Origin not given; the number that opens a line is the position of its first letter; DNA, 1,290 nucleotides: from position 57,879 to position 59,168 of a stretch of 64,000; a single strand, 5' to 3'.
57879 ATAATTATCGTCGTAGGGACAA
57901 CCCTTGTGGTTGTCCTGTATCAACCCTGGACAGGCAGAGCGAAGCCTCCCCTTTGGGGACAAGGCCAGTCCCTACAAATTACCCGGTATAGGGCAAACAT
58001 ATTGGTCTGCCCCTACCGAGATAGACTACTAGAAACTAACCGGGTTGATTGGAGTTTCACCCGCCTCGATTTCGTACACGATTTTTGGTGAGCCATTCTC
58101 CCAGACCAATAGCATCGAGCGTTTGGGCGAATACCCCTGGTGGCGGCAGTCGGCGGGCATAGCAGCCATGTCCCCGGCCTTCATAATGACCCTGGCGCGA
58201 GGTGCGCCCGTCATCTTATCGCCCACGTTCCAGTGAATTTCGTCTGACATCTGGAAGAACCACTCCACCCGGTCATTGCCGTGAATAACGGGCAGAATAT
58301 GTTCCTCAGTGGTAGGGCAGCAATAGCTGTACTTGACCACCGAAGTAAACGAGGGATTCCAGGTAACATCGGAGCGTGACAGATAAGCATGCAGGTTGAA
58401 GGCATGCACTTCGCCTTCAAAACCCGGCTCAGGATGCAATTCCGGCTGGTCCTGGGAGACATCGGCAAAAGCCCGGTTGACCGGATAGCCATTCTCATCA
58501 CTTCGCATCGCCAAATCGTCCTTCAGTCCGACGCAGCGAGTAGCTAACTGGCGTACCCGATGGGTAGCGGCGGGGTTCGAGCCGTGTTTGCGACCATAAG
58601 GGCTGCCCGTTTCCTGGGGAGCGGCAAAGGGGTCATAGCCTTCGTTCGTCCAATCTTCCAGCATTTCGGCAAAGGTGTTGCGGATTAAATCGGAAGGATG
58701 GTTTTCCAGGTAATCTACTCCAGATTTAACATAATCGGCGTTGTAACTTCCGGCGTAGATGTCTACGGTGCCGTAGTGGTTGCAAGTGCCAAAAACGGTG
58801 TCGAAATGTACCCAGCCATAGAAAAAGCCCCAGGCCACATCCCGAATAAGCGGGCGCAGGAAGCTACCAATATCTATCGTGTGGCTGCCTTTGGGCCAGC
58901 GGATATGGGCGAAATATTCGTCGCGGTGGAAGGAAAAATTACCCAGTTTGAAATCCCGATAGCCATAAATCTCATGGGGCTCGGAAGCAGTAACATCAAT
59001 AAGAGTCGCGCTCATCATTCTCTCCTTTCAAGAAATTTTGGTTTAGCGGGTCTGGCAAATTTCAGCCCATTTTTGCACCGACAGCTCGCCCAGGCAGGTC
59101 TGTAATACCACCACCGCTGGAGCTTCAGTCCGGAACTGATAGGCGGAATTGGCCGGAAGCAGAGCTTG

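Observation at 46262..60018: Complete hydroquinone ring-cleavage operon in an apparent Chloroflexota genome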

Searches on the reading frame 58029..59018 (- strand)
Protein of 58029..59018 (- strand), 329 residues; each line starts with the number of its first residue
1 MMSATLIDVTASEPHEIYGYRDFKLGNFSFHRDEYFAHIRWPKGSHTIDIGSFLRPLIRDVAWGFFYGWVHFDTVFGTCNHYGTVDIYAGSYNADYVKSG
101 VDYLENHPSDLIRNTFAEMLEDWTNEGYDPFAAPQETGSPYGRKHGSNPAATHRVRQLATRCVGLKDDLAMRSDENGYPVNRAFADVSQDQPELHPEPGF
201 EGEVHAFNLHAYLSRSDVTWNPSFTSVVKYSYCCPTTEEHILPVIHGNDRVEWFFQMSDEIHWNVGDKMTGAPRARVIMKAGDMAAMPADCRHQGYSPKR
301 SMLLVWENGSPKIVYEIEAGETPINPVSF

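Call 4: search_protein_families(library=pfam, proteins=[window:58029-59018:-], max_evalue=0.01)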
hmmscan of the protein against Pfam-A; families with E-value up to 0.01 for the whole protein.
window:58029-59018:- (329 aa): 1 family
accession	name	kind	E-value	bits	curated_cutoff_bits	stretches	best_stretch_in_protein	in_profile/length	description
PF18191.6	PnpCD_PnpD_N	-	7.4e-54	181.9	25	1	11-156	1-150/151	Hydroquinone 1,2-dioxygenase large subunit N-terminal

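Call 5: search_protein_families(library=ncbifam, proteins=[window:58029-59018:-], max_evalue=0.01)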
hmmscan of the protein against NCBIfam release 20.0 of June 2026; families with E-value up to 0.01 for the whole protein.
window:58029-59018:- (329 aa): 2 families
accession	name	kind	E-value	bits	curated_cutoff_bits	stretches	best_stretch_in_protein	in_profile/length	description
NF009763.0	PRK13264.1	equivalog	0.00099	19.1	220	1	246-308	51-110/178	3-hydroxyanthranilate 3,4-dioxygenase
TIGR03037.1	anthran_nbaC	equivalog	0.0019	18.2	145.95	1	246-308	44-103/159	3-hydroxyanthranilate 3,4-dioxygenase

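Call 6: search_solved_structures(query=window:58029-59018:-, max_evalue=1, show_alignments=1)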
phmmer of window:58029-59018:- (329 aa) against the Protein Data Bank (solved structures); distinct sequences matched with E-value up to 1: 2.
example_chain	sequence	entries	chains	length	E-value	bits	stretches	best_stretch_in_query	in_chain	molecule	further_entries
4zxa_W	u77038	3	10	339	2e-130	438.1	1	8-329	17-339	Hydroquinone dioxygenase large subunit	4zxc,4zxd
5m21_B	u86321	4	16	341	9e-128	429.4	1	18-329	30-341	Hydroquinone dioxygenase large subunit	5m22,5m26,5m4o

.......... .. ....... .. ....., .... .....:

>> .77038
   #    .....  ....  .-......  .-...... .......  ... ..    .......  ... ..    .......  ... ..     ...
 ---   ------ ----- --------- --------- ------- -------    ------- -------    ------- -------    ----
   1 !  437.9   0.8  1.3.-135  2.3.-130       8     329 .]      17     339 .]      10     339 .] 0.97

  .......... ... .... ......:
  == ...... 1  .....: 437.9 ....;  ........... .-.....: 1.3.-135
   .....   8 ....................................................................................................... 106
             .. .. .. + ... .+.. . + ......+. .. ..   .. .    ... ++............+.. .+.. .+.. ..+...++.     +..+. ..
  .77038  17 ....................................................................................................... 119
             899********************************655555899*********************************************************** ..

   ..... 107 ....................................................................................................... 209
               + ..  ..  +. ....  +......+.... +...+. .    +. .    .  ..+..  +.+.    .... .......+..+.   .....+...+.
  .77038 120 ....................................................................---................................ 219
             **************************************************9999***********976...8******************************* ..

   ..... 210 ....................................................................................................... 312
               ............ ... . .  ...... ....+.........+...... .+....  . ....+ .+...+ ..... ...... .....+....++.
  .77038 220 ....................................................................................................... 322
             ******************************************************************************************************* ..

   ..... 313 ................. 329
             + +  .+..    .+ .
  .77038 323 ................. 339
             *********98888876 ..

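Call 9: find_encoding_contigs(protein=window:58029-59018:-, flank=10000, max_places=6)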
Protein window:58029-59018:- (329 aa): no gene with exactly this product is on record in the collection.

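Call 10: find_homologous_proteins(query=window:58029-59018:-, max_evalue=1e-20)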
Query window:58029-59018:- (329 aa): 3308 proteins with E <= 1e-20 among 3621 candidates; the best 120 are listed.
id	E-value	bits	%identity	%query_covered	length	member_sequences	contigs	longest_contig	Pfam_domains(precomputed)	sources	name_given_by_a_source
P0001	5.6e-233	790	100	100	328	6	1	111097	PF18191.7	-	-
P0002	4.9e-197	672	84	100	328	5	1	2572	PF18191.7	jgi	-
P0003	2.3e-196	670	83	100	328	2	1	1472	PF18191.7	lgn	-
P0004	2.5e-194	663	83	100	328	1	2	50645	PF18191.7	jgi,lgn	jgi:hypothetical protein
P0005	4.2e-194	662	83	100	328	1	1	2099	PF18191.7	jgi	jgi:hypothetical protein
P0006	2.8e-188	643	81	97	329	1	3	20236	PF18191.7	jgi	jgi:hypothetical protein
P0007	2.6e-185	633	78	98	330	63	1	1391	PF18191.7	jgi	jgi:hypothetical protein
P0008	4.4e-185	633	78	100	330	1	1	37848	PF18191.7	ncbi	-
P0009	3.1e-183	627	78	98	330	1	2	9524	PF18191.7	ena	-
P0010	1.0e-181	622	75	100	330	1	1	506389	PF18191.7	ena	-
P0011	2.3e-181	621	79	98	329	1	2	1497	PF18191.7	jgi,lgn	jgi:hypothetical protein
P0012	3.4e-180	617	77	99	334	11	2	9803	PF18191.7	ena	-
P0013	4.9e-179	613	75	100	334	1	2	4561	PF18191.7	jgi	jgi:hypothetical protein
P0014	3.6e-175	600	77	98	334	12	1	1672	PF18191.7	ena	-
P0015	1.4e-174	598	76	98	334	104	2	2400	PF18191.7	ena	-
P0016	2.6e-174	597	75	97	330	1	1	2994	PF18191.7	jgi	jgi:hypothetical protein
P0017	1.0e-173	595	74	100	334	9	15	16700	PF18191.7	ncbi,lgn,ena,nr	ncbi:MAG: hydroxyquinol 1,2-dioxygenase [Alcaligenaceae bacterium]|nr:hydroxyquinol 1,2-dioxygenase 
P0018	1.1e-173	595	73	100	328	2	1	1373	PF18191.7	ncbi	-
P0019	4.8e-173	593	74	100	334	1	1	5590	PF18191.7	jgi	jgi:hypothetical protein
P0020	5.9e-173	593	74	100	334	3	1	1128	PF18191.7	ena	-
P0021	9.3e-173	592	75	99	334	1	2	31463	PF18191.7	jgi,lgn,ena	-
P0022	4.6e-172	590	74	97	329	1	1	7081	PF18191.7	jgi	jgi:hypothetical protein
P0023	7.3e-172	589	74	100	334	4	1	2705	PF18191.7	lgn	-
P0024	1.5e-171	588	73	100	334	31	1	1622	PF18191.7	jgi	jgi:hypothetical protein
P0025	2.9e-171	587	75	97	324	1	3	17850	PF18191.7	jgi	jgi:hypothetical protein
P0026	2.2e-170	584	74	97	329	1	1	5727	PF18191.7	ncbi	-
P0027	3.2e-170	584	72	100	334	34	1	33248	PF18191.7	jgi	jgi:hypothetical protein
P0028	3.3e-170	584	74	98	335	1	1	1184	PF18191.7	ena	-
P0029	2.2e-169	581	76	97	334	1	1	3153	PF18191.7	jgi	jgi:hypothetical protein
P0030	2.4e-169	581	72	99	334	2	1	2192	PF18191.7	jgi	jgi:hypothetical protein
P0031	3.4e-169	580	74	98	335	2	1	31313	PF18191.7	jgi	jgi:hypothetical protein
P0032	5.9e-169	580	73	97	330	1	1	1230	PF18191.7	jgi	jgi:hypothetical protein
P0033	9.4e-169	579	72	100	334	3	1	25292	PF18191.7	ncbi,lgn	ncbi:MAG: hydroxyquinol 1,2-dioxygenase [Pseudomonadota bacterium]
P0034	9.6e-169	579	74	98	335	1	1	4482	PF18191.7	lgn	-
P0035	6.9e-168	576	71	100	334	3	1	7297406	PF18191.7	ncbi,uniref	ncbi:hydroxyquinol 1,2-dioxygenase [Pseudoduganella sp. UC29_106]|uniref:hydroxyquinol 1,2-dioxygena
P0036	1.1e-167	575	70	100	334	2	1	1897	PF18191.7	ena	-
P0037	5.2e-167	573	70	100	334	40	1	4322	PF18191.7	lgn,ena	-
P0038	5.4e-167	573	73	98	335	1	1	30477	PF18191.7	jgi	jgi:hypothetical protein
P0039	1.3e-166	572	74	98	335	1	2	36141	PF18191.7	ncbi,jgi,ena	-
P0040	3.2e-166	571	73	99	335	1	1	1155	PF18191.7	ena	-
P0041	3.6e-166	571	72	99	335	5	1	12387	PF18191.7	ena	-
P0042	1.3e-165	569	73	98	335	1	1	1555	PF18191.7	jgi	jgi:hypothetical protein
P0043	2.3e-165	568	71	97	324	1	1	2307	PF18191.7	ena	-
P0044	2.7e-165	568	73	95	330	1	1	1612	PF18191.7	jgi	jgi:hypothetical protein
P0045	1.2e-164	566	72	99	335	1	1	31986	PF18191.7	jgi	jgi:hypothetical protein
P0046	2.2e-164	565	72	99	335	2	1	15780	PF18191.7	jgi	jgi:hypothetical protein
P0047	2.7e-164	564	73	99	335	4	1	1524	PF18191.7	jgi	-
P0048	2.8e-164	564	71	99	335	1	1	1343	PF18191.7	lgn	-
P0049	4.0e-164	564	72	98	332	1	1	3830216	PF18191.7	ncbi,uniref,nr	ncbi:hydroxyquinol 1,2-dioxygenase [Ramlibacter sp. G-1-2-2]|uniref:Hydroxyquinol 1,2-dioxygenase n=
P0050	4.2e-164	564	73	98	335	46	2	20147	PF18191.7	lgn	-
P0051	4.9e-164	564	73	98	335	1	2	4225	PF18191.7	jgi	jgi:hypothetical protein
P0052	6.0e-164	563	72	99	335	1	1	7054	PF18191.7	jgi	jgi:hypothetical protein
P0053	6.8e-164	563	72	98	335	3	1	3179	PF18191.7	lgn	-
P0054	8.5e-164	563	72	99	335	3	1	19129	PF18191.7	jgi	jgi:hypothetical protein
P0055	1.2e-163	562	73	99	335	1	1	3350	PF18191.7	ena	-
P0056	1.3e-163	562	73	98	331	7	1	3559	PF18191.7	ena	-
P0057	2.8e-163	561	73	98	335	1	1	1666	PF18191.7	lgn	-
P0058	3.2e-163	561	71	99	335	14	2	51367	PF18191.7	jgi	jgi:hypothetical protein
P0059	4.4e-163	560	72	98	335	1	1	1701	PF18191.7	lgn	-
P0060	4.5e-163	560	72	98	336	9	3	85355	PF18191.7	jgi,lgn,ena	-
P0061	5.4e-163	560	71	98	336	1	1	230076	PF18191.7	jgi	-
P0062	6.2e-163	560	73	98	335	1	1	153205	PF18191.7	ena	-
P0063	6.3e-163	560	72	100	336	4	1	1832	PF18191.7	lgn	-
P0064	8.9e-163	559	71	95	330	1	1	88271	PF18191.7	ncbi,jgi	-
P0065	9.7e-163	559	72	99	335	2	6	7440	PF18191.7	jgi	jgi:hypothetical protein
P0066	3.6e-162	557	73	98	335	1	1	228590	PF18191.7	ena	-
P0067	3.7e-162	557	73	98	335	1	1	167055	PF18191.7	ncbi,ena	-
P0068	4.0e-162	557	72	99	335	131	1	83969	PF18191.7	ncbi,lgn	ncbi:MAG: hydroxyquinol 1,2-dioxygenase [Ramlibacter sp.]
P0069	4.9e-162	557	72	99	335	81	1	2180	PF18191.7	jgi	-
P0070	5.2e-162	557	72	98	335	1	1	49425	PF18191.7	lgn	-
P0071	5.3e-162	557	71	98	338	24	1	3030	PF18191.7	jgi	jgi:hypothetical protein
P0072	7.3e-162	556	70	99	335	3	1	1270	PF18191.7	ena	-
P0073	9.7e-162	556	72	95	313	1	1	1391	PF18191.7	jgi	jgi:hypothetical protein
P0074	1.2e-161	556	71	99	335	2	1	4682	PF18191.7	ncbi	-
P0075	1.3e-161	556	72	98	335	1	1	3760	PF18191.7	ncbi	-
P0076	1.7e-161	555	71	100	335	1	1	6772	PF18191.7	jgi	jgi:hypothetical protein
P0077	2.2e-161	555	71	99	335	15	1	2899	PF18191.7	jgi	jgi:Hydroquinone 1,2-dioxygenase large subunit N-terminal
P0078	2.3e-161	555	72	99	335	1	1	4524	PF18191.7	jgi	jgi:hypothetical protein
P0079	2.9e-161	554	72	99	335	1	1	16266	PF18191.7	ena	-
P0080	3.2e-161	554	71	98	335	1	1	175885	PF18191.7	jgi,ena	-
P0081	3.3e-161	554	72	99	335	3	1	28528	PF18191.7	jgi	jgi:hydroquinone 1,2-dioxygenase large subunit-like protein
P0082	3.6e-161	554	72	98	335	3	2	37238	PF18191.7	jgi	jgi:hypothetical protein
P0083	4.4e-161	554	71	98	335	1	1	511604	PF18191.7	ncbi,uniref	ncbi:hydroxyquinol 1,2-dioxygenase [Ramlibacter sp. AN1015]|uniref:hydroxyquinol 1,2-dioxygenase n=1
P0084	6.1e-161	553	71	99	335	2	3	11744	PF18191.7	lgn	-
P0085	6.2e-161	553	73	96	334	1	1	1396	PF18191.7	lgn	-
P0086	7.8e-161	553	72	98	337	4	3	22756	PF18191.7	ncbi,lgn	ncbi:MAG: hydroxyquinol 1,2-dioxygenase [Steroidobacteraceae bacterium]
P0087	9.2e-161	553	71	98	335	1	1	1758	PF18191.7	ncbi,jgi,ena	jgi:hypothetical protein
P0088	9.3e-161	553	70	99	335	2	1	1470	PF18191.7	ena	-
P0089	1.8e-160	552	70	100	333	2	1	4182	PF18191.7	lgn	-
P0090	1.8e-160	552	70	100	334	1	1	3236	PF18191.7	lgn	-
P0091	2.0e-160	552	72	98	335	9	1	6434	PF18191.7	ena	-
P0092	2.7e-160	551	71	99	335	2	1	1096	PF18191.7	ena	-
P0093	2.7e-160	551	72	99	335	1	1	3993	PF18191.7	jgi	jgi:hypothetical protein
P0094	4.5e-160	550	72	99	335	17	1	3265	PF18191.7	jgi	jgi:hypothetical protein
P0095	4.5e-160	550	71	99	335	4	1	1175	PF18191.7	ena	-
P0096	4.9e-160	550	72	98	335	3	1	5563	PF18191.7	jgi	jgi:hypothetical protein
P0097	5.2e-160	550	71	99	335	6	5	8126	PF18191.7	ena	-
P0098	5.2e-160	550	69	99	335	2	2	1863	PF18191.7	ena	-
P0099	5.8e-160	550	71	98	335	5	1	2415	PF18191.7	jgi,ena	-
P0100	5.9e-160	550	73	95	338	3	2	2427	PF18191.7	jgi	jgi:hypothetical protein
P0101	6.9e-160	550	69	100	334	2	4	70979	PF18191.7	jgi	jgi:hypothetical protein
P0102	9.9e-160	549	71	98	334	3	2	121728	PF18191.7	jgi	jgi:hypothetical protein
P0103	1.7e-159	549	70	99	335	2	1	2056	PF18191.7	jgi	jgi:Hydroquinone 1,2-dioxygenase large subunit N-terminal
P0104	2.5e-159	548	70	99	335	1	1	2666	PF18191.7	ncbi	ncbi:MAG: hydroxyquinol 1,2-dioxygenase [Caldimonas sp.]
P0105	2.9e-159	548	72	98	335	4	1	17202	PF18191.7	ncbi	ncbi:MAG: hypothetical protein RJA34_866 [Pseudomonadota bacterium]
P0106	3.4e-159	548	70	100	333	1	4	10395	PF18191.7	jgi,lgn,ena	-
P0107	3.4e-159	548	70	99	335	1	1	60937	PF18191.7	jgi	jgi:Hydroquinone 1,2-dioxygenase large subunit N-terminal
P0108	3.6e-159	548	71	99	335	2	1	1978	PF18191.7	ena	-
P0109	3.7e-159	547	71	99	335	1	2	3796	PF18191.7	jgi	jgi:hypothetical protein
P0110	3.8e-159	547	69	99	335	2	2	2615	PF18191.7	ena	-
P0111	4.3e-159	547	71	99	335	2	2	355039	PF18191.7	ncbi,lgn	-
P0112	4.6e-159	547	71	100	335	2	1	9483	PF18191.7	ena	-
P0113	5.1e-159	547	72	98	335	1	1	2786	PF18191.7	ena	-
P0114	5.9e-159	547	71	98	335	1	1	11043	PF18191.7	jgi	-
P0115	6.0e-159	547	71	99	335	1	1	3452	PF18191.7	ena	-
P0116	6.2e-159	547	70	99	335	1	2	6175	PF18191.7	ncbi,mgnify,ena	mgnify:FL=1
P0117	6.5e-159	547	70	99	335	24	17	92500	PF18191.7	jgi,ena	jgi:hypothetical protein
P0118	7.9e-159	546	70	99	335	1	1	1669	PF18191.7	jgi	jgi:hypothetical protein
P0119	8.4e-159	546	70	99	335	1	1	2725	PF18191.7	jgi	jgi:hypothetical protein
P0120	9.3e-159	546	70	99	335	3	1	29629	PF18191.7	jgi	jgi:Hydroquinone 1,2-dioxygenase large subunit N-terminal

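Call 11: find_encoding_contigs(protein=P0001, flank=10000, max_places=4)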
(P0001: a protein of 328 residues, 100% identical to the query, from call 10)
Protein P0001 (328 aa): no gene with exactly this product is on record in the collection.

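Call 12: find_encoding_contigs(protein=P0008, flank=10000, max_places=3)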
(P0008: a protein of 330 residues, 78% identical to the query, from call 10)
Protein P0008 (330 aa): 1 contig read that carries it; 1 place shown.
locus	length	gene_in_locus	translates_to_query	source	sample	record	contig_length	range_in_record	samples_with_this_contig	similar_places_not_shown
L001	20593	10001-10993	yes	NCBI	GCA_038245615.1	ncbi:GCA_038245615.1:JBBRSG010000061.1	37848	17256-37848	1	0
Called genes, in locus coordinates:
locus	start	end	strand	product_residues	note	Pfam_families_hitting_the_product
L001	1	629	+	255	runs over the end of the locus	PF01144:CoA_trans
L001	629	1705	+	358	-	PF00465:Fe-ADH, PF13685:Fe-ADH_2, PF25137:ADH_Fe_C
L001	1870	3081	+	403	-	PF00108:Thiolase_N, PF22691:Thiolase_C_1 (faint), PF00109:ketoacyl-synt (faint), PF02803:Thiolase_C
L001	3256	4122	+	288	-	PF04444:Dioxygenase_N, PF00775:Dioxygenase_C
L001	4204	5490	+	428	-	PF13433:Peripla_BP_5 (faint), PF13458:Peripla_BP_6, PF01094:ANF_receptor (faint)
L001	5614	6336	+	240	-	PF00005:ABC_tran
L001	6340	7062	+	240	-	PF00005:ABC_tran, PF13304:AAA_21 (faint)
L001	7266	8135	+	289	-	PF02653:BPD_transp_2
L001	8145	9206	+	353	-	PF02653:BPD_transp_2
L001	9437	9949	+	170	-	-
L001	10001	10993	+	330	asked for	PF18191:PnpCD_PnpD_N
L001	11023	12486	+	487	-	PF00171:Aldedh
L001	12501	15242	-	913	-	PF00989:PAS, PF08447:PAS_3 (weak), PF13188:PAS_8 (faint), PF08447:PAS_3, PF00989:PAS, PF08448:PAS_4, PF02518:HATPase_c, PF00072:Response_reg, +1 more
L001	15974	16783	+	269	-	PF00535:Glycos_transf_2, PF13641:Glyco_tranf_2_3 (weak)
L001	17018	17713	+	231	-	PF00702:Hydrolase, PF13419:HAD_2, PF13242:Hydrolase_like (weak)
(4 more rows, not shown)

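Call 13: find_related_loci(query=window:58029-59018:-, collection=genome_contigs, flank=10000)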
Query window:58029-59018:- (329 aa) in genome_contigs; peptide patterns used: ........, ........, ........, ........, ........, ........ (x = any residue, [..] = any of these).
599 stretches matched a pattern (row limit reached: there are more); 536 encode a relative of the query (tblastn E <= 1e-3); the best 80 are kept; 80 distinct loci.
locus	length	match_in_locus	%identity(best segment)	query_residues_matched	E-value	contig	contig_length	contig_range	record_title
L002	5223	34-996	78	9-329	0e+0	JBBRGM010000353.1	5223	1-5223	MAG: Burkholderiales bacterium isolate Co_metawrap_2624 Cmw_2624_k141_17624292_length_5223_cov_8.0000, whole genome shot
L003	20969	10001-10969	78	9-329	6e-179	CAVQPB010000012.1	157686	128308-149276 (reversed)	MAG: uncultured proteobacterium isolate MFD04651.bin.1.182 genome assembly, contig: contig_16733, whole genome shotgun s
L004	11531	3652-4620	78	9-329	5e-178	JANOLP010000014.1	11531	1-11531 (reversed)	MAG: Pseudomonadota bacterium isolate VAR_45_metabat_272 VAR_45_k141_3651231, whole genome shotgun sequence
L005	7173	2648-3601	78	17-329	1e-178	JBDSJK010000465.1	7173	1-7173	MAG: Burkholderiales bacterium isolate cluster1_bin.320 k127_1833199, whole genome shotgun sequence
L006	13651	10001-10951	78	18-329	2e-177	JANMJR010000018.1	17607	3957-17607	MAG: Pseudomonadota bacterium isolate OTE_64_metabat_352 OTE_64_k141_4537719, whole genome shotgun sequence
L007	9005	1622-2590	77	9-329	1e-176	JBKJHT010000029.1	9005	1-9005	MAG: Burkholderiales bacterium isolate ant_bin.123 S1Ck117_5303607_flag_0_multi_21.3633_len_9005, whole genome shotgun s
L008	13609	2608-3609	75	2-329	6e-176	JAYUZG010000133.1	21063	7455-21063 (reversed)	MAG: Betaproteobacteria bacterium isolate GL15_Down_concoct_104 GL15_Down_concoct_104_132, whole genome shotgun sequence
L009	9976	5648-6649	74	1-329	1e-174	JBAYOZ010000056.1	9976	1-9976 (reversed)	MAG: Pusillimonas sp. isolate SO_2016_LW2_126 scaffold14600_LW138R_2016, whole genome shotgun sequence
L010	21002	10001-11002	74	1-329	2e-174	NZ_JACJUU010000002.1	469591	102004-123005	Pusillimonas minor strain YC-7-48 NODE_2_length_469691_cov_68.725928_cov_68.725928, whole genome shotgun sequence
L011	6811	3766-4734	76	9-329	7e-175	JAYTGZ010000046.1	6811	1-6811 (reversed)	MAG: Pseudomonadota bacterium isolate GFS_2422 GFS_2422_45, whole genome shotgun sequence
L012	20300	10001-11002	73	1-329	1e-173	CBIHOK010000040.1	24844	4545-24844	MAG TPA_asm: uncultured Noviherbaspirillum sp. isolate SRR18156188_binner12_Refined_1 genome assembly, contig: ERZ273368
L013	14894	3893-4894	72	1-329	3e-170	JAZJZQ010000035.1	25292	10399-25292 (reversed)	MAG: Pseudomonadota bacterium isolate ADI_H2L1_1_122_18_3-bin027 ADIH2L11_B027_0_000000000035, whole genome shotgun sequ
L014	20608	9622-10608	74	6-329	3e-169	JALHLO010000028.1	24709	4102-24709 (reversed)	MAG: Ramlibacter sp. isolate Bin_20_3_2 c_000000008648, whole genome shotgun sequence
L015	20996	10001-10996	73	3-329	3e-168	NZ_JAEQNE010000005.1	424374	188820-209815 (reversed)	Ramlibacter monticola strain KACC 19175 contig5, whole genome shotgun sequence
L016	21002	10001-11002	72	1-329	5e-168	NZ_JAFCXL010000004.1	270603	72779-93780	Massilia sp. DWR3-1-1 NODE_4_length_270603_cov_48.368828, whole genome shotgun sequence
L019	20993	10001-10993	72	4-329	8e-167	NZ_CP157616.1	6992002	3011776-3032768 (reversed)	Variovorax sp. KK3 chromosome, complete genome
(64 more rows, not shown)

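Call 16: find_encoding_contigs(protein=P0004, flank=10000, max_places=2)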
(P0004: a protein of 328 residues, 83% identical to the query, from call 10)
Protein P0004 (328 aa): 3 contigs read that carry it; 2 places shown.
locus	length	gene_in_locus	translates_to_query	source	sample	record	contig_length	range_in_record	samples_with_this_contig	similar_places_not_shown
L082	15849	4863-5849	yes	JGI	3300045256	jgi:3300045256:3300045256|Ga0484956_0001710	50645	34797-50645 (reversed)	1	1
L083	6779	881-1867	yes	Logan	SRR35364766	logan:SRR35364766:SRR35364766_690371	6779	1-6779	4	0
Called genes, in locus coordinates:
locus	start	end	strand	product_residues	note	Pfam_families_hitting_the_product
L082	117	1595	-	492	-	PF12844:HTH_19 (faint), PF00931:NB-ARC, PF13191:AAA_16 (weak), PF13401:AAA_22, PF25872:HTH_77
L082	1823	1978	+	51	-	-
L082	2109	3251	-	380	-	PF10602:RPN7 (faint), PF13428:TPR_14 (faint), PF07719:TPR_2 (faint), PF13181:TPR_8 (faint), PF13424:TPR_12 (weak), PF00515:TPR_1 (weak), PF13424:TPR_12, PF17874:TPR_MalT (weak), +2 more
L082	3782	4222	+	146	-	PF12680:SnoaL_2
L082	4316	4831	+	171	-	-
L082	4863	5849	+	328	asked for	PF18191:PnpCD_PnpD_N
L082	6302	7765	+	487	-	PF00171:Aldedh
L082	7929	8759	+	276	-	PF01144:CoA_trans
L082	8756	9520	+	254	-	PF01144:CoA_trans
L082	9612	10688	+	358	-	PF00465:Fe-ADH, PF13685:Fe-ADH_2, PF25137:ADH_Fe_C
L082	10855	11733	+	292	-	PF04444:Dioxygenase_N, PF00775:Dioxygenase_C, PF13620:CarboxypepD_reg (faint)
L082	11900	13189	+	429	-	PF13433:Peripla_BP_5 (faint), PF13458:Peripla_BP_6, PF01094:ANF_receptor (weak)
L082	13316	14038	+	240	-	PF00005:ABC_tran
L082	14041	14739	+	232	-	PF00005:ABC_tran, PF13304:AAA_21 (faint)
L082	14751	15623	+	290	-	PF02653:BPD_transp_2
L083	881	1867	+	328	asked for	PF18191:PnpCD_PnpD_N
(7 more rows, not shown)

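Call 17: find_encoding_contigs(protein=P0010, flank=10000, max_places=2)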
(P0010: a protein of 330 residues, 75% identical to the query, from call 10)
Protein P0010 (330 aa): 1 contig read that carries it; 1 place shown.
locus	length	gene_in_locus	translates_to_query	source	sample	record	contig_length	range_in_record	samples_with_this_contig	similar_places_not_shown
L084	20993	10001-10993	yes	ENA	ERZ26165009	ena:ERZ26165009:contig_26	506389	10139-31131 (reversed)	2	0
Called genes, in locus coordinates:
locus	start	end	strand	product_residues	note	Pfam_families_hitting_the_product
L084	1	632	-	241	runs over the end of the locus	PF09339:HTH_IclR, PF01614:IclR_C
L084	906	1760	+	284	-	PF01144:CoA_trans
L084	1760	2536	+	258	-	PF01144:CoA_trans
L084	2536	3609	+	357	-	PF00465:Fe-ADH, PF13685:Fe-ADH_2, PF25137:ADH_Fe_C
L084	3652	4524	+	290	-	PF04444:Dioxygenase_N, PF00775:Dioxygenase_C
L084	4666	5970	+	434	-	PF10518:TAT_signal (weak), PF13433:Peripla_BP_5 (faint), PF13458:Peripla_BP_6, PF01094:ANF_receptor (weak)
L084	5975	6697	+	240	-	PF00005:ABC_tran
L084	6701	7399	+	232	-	PF00005:ABC_tran, PF13304:AAA_21 (faint)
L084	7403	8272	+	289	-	PF02653:BPD_transp_2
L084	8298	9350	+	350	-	PF02653:BPD_transp_2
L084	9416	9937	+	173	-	-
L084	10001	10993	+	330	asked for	PF18191:PnpCD_PnpD_N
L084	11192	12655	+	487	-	PF00171:Aldedh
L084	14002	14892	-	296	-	PF01610:DDE_Tnp_ISL3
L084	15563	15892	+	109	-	PF02417:Chromate_transp (weak)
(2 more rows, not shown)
